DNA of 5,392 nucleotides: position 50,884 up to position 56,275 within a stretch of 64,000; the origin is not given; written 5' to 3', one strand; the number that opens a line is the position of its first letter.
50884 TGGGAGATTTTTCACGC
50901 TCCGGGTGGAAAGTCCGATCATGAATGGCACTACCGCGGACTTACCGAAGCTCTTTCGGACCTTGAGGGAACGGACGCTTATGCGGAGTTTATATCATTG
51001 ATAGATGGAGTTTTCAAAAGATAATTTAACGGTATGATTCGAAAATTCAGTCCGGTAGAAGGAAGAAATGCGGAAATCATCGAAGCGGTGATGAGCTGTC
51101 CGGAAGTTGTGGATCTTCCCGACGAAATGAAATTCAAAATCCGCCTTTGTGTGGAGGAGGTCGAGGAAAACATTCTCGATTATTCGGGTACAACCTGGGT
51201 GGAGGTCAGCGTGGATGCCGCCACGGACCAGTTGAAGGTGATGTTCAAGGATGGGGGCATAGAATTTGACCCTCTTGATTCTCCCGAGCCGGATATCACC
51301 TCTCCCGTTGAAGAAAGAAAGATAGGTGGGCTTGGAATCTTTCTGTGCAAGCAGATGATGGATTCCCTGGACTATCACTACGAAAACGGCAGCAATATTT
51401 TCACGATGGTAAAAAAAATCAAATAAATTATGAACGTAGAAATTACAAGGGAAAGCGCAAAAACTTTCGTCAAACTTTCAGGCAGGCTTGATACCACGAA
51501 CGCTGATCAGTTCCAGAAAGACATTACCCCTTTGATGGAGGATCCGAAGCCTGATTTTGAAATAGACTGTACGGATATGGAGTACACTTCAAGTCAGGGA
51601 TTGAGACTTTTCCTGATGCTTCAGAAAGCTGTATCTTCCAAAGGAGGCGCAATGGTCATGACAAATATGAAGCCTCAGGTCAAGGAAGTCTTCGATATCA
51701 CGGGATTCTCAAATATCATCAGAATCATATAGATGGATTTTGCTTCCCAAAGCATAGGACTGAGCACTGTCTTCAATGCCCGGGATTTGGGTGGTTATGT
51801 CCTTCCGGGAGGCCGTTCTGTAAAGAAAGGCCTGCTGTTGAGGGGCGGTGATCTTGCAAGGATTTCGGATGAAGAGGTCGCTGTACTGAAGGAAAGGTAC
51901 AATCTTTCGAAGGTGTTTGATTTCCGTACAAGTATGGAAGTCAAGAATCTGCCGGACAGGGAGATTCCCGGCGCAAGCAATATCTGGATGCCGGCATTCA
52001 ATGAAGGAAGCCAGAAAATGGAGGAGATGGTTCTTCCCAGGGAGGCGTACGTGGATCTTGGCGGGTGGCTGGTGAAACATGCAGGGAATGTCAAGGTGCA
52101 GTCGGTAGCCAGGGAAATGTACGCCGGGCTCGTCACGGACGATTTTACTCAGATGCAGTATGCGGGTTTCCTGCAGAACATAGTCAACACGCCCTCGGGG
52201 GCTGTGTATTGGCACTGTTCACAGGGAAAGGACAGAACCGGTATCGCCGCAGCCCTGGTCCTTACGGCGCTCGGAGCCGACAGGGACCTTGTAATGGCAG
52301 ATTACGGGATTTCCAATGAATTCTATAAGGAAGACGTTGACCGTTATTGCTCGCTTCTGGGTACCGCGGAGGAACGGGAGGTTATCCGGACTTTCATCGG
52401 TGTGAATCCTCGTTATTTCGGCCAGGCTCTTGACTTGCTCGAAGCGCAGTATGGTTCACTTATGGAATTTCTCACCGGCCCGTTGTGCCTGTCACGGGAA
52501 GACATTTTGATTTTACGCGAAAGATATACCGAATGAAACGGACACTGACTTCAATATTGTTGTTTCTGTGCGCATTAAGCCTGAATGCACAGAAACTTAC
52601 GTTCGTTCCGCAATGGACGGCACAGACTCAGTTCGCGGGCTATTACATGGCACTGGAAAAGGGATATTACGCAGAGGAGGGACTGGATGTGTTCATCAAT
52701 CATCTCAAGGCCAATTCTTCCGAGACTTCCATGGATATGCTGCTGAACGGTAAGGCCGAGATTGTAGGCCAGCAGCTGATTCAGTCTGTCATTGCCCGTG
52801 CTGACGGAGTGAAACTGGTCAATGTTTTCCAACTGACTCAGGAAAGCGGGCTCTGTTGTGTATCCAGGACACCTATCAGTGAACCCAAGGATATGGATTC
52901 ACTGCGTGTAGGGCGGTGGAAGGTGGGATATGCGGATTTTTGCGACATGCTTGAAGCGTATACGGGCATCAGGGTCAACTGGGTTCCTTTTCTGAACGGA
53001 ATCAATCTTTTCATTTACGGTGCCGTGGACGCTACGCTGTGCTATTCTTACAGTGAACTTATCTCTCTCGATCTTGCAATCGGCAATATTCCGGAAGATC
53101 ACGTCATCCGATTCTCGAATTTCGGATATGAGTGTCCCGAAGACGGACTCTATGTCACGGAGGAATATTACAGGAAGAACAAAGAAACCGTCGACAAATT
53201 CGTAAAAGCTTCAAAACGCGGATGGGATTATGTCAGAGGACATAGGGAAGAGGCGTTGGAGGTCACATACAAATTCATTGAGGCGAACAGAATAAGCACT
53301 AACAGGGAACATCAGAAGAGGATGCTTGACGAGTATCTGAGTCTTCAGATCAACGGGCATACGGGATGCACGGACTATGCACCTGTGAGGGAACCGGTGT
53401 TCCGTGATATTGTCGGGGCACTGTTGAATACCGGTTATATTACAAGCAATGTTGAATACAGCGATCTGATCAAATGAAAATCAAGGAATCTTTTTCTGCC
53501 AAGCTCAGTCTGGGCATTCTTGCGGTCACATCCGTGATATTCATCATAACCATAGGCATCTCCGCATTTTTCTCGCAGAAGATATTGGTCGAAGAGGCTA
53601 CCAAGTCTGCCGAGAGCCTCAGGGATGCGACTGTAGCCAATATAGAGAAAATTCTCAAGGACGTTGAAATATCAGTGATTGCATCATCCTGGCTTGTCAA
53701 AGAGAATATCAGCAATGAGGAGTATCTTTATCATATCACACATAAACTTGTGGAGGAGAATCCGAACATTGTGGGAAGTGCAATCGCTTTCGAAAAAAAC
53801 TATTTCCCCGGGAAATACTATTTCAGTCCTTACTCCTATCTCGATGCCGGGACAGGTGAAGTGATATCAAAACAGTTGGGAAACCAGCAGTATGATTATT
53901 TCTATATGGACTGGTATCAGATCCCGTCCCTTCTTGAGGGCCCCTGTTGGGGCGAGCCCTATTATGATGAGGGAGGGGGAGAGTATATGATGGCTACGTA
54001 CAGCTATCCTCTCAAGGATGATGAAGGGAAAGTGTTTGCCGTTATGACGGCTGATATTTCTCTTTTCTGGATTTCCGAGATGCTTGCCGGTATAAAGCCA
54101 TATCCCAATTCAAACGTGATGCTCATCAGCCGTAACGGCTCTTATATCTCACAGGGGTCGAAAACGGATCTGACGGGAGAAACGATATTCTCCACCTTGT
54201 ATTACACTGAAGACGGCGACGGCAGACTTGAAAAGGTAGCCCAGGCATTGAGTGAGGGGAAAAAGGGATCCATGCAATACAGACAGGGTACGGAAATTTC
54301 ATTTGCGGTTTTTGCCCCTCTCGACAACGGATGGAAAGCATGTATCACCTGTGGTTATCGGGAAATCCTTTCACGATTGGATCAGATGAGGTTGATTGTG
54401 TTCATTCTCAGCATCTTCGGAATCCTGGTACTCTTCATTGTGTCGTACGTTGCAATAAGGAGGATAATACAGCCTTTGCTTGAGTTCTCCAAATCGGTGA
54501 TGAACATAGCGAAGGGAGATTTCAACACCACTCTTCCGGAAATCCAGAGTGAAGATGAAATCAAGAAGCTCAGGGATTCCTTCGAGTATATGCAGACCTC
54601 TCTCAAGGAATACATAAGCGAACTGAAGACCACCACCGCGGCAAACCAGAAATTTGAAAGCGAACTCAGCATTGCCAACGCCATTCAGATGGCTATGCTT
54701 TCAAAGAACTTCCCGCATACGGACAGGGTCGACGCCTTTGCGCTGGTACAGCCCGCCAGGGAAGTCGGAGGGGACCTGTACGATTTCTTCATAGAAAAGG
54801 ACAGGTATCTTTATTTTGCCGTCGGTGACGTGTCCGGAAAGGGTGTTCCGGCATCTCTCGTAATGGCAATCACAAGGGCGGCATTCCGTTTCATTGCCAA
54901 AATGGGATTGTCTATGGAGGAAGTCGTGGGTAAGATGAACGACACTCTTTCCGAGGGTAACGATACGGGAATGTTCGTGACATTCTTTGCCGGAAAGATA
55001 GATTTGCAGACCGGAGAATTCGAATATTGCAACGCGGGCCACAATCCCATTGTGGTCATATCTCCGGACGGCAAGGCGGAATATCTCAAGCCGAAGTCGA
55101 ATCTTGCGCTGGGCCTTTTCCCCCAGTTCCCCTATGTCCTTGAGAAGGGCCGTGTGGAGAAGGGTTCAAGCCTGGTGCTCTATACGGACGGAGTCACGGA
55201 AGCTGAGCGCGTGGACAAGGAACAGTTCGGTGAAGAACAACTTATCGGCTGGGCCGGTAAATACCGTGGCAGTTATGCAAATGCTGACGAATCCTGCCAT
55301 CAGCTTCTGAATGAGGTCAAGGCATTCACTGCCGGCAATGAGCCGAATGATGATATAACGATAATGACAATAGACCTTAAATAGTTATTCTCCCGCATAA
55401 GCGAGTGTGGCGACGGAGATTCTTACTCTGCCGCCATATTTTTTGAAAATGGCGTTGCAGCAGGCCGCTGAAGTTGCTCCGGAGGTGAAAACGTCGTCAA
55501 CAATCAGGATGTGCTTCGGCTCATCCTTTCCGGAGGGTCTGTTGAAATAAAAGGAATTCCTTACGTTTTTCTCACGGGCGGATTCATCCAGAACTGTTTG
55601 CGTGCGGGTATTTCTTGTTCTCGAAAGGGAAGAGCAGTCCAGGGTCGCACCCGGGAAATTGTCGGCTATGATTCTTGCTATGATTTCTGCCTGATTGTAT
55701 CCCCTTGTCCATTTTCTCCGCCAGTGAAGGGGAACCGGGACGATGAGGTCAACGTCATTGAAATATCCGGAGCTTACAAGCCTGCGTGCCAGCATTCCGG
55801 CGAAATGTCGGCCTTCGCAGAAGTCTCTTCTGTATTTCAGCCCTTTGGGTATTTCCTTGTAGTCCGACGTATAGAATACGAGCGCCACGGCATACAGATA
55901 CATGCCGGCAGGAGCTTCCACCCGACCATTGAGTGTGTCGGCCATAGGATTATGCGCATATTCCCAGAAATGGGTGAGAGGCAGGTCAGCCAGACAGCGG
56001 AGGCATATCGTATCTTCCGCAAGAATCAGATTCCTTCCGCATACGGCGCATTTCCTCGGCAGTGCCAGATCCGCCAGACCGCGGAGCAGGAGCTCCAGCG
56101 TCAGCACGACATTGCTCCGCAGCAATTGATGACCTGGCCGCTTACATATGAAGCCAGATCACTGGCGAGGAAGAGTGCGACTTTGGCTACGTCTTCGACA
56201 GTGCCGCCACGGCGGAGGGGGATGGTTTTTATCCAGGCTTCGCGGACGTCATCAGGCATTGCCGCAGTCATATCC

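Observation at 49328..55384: Seven-gene operon joining a (p)ppGpp synthetase/hydrolase pair to a complete ligand-sensing partner-switching cascade with no sigma factor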

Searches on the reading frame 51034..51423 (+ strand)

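Call 3: search_protein_families(library=pfam, proteins=[window:51034-51423:+], max_evalue=0.01)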
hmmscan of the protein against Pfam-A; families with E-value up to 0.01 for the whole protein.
window:51034-51423:+ (130 aa): 2 families
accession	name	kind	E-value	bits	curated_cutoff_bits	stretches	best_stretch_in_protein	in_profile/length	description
PF13581.12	HATPase_c_2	-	4.7e-17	62.6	27.4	1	13-127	9-127/127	Histidine kinase-like ATPase domain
PF02518.31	HATPase_c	-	0.00017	22.5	26.4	1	36-112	6-87/111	Histidine kinase-, DNA gyrase B-, and HSP90-like ATPase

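Call 4: search_protein_families(library=ncbifam, proteins=[window:51034-51423:+], max_evalue=0.01)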
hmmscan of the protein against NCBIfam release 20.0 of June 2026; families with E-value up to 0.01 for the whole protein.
window:51034-51423:+ (130 aa): 4 families
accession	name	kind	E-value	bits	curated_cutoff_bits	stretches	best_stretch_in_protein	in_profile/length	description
NF003144.0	PRK04069.1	equivalog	8.1e-08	31.8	145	1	51-128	60-142/161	anti-sigma B factor RsbW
TIGR01924.1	rsbW_low_gc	equivalog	2.8e-06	26.8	155.05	1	54-129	65-143/159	anti-sigma B factor RsbW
TIGR01925.2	spIIAB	equivalog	0.002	18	135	1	50-128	54-135/137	anti-sigma F factor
NF041045.1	RsbA_anti_sig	subfamily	0.0058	15.9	210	1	17-120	196-296/303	anti-sigma factor RsbA family regulatory protein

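Call 41: search_protein_families(library=padloc, proteins=[window:51034-51423:+], max_evalue=0.01)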
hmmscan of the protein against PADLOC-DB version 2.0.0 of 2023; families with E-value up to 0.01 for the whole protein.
window:51034-51423:+ (130 aa): 0 families

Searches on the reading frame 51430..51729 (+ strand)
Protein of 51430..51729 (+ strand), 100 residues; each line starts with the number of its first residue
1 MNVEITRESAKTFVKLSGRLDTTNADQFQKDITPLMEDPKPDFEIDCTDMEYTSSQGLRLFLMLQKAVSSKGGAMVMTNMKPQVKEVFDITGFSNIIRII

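Call 3: search_protein_families(library=pfam, proteins=[window:51430-51729:+], max_evalue=0.01)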
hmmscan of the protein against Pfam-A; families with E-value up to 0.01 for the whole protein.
window:51430-51729:+ (100 aa): 2 families
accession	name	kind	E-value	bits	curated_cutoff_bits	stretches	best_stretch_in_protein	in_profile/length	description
PF01740.26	STAS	-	9.9e-18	64.3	22.6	1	12-99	11-99/106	STAS domain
PF13466.11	STAS_2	-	8.7e-13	48.7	29.2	1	14-93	1-79/80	STAS domain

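Call 4: search_protein_families(library=ncbifam, proteins=[window:51430-51729:+], max_evalue=0.01)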
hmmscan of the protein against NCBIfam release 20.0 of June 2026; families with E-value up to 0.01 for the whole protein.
window:51430-51729:+ (100 aa): 3 families
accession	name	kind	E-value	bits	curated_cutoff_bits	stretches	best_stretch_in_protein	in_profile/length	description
TIGR00377.1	ant_ant_sig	superfamily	1e-20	73.6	53.45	1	1-99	3-102/108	anti-sigma factor antagonist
TIGR02886.1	spore_II_AA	equivalog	4.6e-12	45.9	114.75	1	6-99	4-98/106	anti-sigma F factor antagonist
NF033618.0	mlaB_1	equivalog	0.0068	16.8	90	1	9-90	7-85/94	lipid asymmetry maintenance protein MlaB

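Call 41: search_protein_families(library=padloc, proteins=[window:51430-51729:+], max_evalue=0.01)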
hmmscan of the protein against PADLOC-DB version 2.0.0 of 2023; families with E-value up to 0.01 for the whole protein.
window:51430-51729:+ (100 aa): 0 families

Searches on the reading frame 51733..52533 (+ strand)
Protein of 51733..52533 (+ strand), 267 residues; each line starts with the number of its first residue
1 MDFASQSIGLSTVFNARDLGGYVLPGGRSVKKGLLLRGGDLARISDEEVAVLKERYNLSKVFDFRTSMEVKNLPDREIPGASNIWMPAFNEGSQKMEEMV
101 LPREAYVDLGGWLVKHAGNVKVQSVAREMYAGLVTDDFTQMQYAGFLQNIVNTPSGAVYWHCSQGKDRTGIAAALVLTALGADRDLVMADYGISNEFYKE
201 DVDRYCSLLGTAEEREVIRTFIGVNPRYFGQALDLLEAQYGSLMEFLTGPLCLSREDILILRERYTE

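Call 3: search_protein_families(library=pfam, proteins=[window:51733-52533:+], max_evalue=0.01)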
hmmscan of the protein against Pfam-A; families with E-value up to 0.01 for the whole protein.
window:51733-52533:+ (267 aa): 2 families
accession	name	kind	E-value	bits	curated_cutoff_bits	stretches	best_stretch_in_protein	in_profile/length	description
PF13350.11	Y_phosphatase3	-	1.9e-53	182.3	22.2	1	10-267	3-240/240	Tyrosine phosphatase family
PF22784.1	PTP-SAK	-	0.003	18.1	27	1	140-187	70-119/153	Swiss Army Knife protein, DSP-PTPase phosphatase domain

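Call 4: search_protein_families(library=ncbifam, proteins=[window:51733-52533:+], max_evalue=0.01)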
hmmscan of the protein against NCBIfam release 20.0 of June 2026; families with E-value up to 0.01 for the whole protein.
window:51733-52533:+ (267 aa): 0 families

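Call 41: search_protein_families(library=padloc, proteins=[window:51733-52533:+], max_evalue=0.01)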
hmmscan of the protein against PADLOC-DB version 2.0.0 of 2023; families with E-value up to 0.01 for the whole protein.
window:51733-52533:+ (267 aa): 0 families

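Call 63: search_solved_structures(query=window:51733-52533:+, max_evalue=0.001)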
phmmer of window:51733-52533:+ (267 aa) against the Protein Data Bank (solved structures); distinct sequences matched with E-value up to 0.001: 2.
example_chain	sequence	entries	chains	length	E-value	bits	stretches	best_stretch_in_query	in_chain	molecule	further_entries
8dhi_A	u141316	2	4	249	5.7e-29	104.8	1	14-267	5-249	TYR_PHOSPHATASE_2 domain-containing protein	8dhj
1ywf_A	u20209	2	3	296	1e-12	51.5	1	27-209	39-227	PHOSPHOTYROSINE PROTEIN PHOSPHATASE PTPB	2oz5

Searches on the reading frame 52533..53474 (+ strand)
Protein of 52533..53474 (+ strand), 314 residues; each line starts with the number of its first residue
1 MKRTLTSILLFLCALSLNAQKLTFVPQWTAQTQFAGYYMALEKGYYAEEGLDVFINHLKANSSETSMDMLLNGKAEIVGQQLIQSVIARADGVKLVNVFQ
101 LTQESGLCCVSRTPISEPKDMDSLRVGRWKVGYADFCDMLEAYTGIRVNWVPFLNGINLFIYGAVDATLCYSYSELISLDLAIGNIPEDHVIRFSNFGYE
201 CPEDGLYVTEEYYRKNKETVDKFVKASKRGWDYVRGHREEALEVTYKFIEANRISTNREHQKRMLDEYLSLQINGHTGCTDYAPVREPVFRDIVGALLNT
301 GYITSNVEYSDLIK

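Call 3: search_protein_families(library=pfam, proteins=[window:52533-53474:+], max_evalue=0.01)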
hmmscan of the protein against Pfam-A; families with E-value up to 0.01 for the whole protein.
window:52533-53474:+ (314 aa): 2 families
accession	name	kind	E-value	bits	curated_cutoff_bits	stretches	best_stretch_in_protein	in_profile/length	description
PF09084.16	NMT1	-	5.2e-30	105.4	20.5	1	31-241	1-216/216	NMT1/THI5 like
PF13379.11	NMT1_2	-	0.0012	19.1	24.7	0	29-93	13-74/252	NMT1-like family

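Call 4: search_protein_families(library=ncbifam, proteins=[window:52533-53474:+], max_evalue=0.01)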
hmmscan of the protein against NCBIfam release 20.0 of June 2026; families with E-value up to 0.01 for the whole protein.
window:52533-53474:+ (314 aa): 1 family
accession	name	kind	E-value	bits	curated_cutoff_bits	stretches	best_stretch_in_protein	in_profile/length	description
TIGR01728.1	SsuA_fam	subfamily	5.4e-06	25.8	163.5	1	40-273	17-257/290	aliphatic sulfonate ABC transporter substrate-binding protein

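Call 41: search_protein_families(library=padloc, proteins=[window:52533-53474:+], max_evalue=0.01)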
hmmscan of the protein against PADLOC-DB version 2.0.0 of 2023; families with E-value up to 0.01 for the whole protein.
window:52533-53474:+ (314 aa): 0 families

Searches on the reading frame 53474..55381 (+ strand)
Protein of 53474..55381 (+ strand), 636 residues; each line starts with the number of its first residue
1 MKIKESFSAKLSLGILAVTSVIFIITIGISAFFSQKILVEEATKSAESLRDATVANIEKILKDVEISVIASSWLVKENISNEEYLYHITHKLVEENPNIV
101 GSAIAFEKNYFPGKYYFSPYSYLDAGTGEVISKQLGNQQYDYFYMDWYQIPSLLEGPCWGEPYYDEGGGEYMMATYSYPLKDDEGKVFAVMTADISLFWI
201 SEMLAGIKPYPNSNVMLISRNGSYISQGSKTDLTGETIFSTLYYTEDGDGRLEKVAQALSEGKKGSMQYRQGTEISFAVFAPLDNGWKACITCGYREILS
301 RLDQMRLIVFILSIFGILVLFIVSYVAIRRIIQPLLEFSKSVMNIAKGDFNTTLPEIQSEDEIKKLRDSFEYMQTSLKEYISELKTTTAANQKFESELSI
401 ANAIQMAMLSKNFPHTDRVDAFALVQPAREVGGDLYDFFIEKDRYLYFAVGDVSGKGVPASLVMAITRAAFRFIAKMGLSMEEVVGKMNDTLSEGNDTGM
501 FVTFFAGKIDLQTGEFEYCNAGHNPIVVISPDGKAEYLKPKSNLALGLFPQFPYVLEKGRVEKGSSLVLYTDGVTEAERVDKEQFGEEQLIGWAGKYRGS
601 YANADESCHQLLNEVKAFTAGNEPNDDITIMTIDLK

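Call 3: search_protein_families(library=pfam, proteins=[window:53474-55381:+], max_evalue=0.01)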
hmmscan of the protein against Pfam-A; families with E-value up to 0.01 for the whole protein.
window:53474-55381:+ (636 aa): 4 families
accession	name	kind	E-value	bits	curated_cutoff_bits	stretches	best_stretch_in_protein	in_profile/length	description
PF07228.17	SpoIIE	-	1.1e-50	172.6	25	1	443-635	2-191/192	Stage II sporulation protein E (SpoIIE)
PF22673.2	MCP-like_PDC_1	-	4.1e-28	98.5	27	1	86-201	2-112/113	Methyl-accepting chemotaxis protein-like, first PDC sensor domain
PF02743.24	dCache_1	-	3.2e-11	43.7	45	1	38-288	3-236/240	Cache domain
PF00672.30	HAMP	-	8.6e-11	42.4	25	1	327-379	2-53/53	HAMP domain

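Call 4: search_protein_families(library=ncbifam, proteins=[window:53474-55381:+], max_evalue=0.01)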
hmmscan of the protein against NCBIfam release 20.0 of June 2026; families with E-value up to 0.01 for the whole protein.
window:53474-55381:+ (636 aa): 29 families (the best 25 are shown)
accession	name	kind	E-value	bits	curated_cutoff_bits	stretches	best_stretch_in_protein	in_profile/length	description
NF038263.1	prot_phos_SiaA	equivalog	1.1e-19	70.4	700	1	303-472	304-489/658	biofilm regulation protein phosphatase SiaA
NF045505.1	RR_RssB_Pseudo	equivalog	3.3e-15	56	700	1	393-577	151-341/394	two-component system response regulator RssB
NF040691.1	MtrAB_MtrB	equivalog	1.7e-09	37.2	450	1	302-399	183-279/507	MtrAB system histidine kinase MtrB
TIGR02865.1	spore_II_E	equivalog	3.4e-09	35.4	490.8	1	429-631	564-759/764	stage II sporulation protein E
NF033092.0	HK_WalK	equivalog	1e-07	31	725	1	294-382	164-251/594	cell wall metabolism sensor histidine kinase WalK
NF052458.1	PhdiestGepA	equivalog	2.4e-07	29.3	1200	1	138-386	161-423/840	phosphodiesterase GepA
NF038389.1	ArsS_fam_HK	equivalog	4.9e-07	29.6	250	1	305-379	128-201/403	ArsS family sensor histidine kinase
NF008184.0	PRK10935.1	equivalog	1.7e-06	27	553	1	309-387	150-232/565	nitrate/nitrite two-component system sensor histidine kinase NarQ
NF011622.0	PRK15048.1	equivalog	4.1e-06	26.2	900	1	311-402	196-286/553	methyl-accepting chemotaxis protein II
NF058645.1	MCPCtpMPsAe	equivalog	7.2e-06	25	900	1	296-395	194-294/558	methyl-accepting chemotaxis protein CtpM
NF045911.1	TCSHisKinNblS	equivalog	1e-05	24.1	1000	1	308-399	185-273/621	two-component system sensor histidine kinase NblS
TIGR02956.1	TMAO_torS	equivalog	2.7e-05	22.5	676.5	1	300-379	324-403/967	TMAO reductase system sensor histidine kinase/response regulator TorS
NF047496.1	HK_LIC11548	equivalog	5.5e-05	22.1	750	1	304-387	272-354/589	LIC_11548 family sensor histidine kinase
NF050802.1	AspChtxCcaA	equivalog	6.1e-05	21.6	1300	1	238-335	257-357/700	aspartate chemotaxis receptor CcaA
TIGR01386.1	cztS_silS_copS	subfamily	7.3e-05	21.9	292.55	1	300-380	157-237/457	heavy metal sensor histidine kinase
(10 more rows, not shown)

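Call 41: search_protein_families(library=padloc, proteins=[window:53474-55381:+], max_evalue=0.01)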
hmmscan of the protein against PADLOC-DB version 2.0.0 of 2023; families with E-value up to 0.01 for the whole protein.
window:53474-55381:+ (636 aa): 0 families

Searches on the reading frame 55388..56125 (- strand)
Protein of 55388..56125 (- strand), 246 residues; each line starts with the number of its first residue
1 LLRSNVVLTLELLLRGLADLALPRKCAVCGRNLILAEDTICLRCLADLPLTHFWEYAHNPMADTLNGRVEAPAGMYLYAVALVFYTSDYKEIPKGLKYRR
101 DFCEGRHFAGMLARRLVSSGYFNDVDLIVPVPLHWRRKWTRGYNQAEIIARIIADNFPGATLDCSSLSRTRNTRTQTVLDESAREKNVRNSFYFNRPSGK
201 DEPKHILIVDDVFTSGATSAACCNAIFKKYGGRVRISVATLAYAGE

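Call 3: search_protein_families(library=pfam, proteins=[window:55388-56125:-], max_evalue=0.01)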
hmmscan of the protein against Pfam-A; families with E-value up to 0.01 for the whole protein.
window:55388-56125:- (246 aa): 2 families
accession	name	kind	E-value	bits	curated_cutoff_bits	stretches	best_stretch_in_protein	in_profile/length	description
PF18912.6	DZR_2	-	5.5e-05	23.4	27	1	18-50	2-34/56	Double zinc ribbon domain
PF00156.33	Pribosyltran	-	0.00027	20.7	26.3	1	149-244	43-126/158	Phosphoribosyl transferase domain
